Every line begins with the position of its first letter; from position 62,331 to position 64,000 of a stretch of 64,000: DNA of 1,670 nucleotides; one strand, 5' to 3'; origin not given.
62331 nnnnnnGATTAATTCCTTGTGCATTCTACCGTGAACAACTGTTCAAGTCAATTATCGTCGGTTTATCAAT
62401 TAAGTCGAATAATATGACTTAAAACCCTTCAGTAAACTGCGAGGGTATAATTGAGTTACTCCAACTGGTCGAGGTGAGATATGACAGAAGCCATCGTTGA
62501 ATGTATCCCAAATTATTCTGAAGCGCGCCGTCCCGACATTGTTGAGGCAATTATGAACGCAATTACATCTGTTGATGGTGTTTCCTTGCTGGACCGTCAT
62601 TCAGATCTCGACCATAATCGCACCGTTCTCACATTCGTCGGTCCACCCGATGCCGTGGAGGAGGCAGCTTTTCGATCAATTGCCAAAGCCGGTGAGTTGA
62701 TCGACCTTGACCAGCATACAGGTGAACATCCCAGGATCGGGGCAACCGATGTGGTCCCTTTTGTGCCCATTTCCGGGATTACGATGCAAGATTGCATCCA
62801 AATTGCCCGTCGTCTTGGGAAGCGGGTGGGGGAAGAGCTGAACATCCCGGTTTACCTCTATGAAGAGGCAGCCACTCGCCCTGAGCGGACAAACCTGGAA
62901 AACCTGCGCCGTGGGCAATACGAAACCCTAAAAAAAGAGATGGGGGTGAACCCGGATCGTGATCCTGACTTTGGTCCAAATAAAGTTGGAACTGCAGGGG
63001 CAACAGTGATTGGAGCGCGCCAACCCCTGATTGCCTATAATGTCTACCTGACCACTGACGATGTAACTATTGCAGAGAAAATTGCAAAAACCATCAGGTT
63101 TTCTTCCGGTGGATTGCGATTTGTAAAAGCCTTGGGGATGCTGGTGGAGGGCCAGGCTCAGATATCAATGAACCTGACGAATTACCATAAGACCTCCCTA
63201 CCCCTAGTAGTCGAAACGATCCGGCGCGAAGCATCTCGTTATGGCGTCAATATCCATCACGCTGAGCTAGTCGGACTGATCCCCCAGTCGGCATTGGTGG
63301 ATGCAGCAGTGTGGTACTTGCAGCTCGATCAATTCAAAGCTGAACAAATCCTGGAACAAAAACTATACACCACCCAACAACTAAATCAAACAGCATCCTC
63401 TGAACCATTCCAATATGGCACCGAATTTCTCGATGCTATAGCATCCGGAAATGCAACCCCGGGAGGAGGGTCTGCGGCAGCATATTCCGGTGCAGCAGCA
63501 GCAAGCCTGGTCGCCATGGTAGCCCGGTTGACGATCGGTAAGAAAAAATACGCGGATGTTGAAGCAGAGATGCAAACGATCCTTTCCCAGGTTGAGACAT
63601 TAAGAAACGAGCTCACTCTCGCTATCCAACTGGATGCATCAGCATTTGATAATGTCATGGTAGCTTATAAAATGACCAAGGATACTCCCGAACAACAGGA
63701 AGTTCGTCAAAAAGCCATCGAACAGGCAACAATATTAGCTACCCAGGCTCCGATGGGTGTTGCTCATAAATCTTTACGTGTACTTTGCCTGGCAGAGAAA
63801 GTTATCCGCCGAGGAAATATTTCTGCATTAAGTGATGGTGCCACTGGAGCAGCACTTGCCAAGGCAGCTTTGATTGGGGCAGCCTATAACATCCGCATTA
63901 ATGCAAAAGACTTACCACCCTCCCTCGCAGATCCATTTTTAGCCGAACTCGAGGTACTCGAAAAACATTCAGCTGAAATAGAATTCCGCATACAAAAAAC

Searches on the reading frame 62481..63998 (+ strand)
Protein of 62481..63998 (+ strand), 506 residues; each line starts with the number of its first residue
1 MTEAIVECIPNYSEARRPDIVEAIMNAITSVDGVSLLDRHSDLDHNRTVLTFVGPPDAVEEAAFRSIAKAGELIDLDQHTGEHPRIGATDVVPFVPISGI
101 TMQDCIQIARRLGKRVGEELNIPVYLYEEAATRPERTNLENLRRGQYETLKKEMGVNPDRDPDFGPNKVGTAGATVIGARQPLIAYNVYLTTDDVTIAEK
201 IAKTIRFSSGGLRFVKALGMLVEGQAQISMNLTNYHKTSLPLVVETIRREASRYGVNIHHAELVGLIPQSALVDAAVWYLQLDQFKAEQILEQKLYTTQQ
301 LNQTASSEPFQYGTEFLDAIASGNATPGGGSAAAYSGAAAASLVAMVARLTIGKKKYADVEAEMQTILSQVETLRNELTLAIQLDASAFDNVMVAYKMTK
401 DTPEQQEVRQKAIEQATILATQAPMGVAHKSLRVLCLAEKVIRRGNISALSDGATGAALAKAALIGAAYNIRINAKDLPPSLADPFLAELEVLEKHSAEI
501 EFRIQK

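Call 7: search_protein_families(library=pfam, proteins=[window:62481-63998:+], max_evalue=0.01)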
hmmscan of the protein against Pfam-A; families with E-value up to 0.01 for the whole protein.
window:62481-63998:+ (506 aa): 3 families
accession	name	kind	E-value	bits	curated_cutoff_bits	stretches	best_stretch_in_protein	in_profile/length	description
PF07837.17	FTCD_N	-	5.1e-70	235.2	27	1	5-180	1-176/176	Formiminotransferase domain, N-terminal subdomain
PF04961.17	FTCD_C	-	6e-56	189.5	24.5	1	314-478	3-167/182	Formiminotransferase-cyclodeaminase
PF02971.19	FTCD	-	8.9e-23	81.2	24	1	183-285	2-112/145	Formiminotransferase domain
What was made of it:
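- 62481..64000 (+): Divergent neighbour: formiminotransferase-cyclodeaminase (FTCD), which runs off the window. Its conserved -10 (TATAAT, about 62440) lies at least 60 nt from the box. Pfam FTCD_N, FTCD and FTCD_C (call 7).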
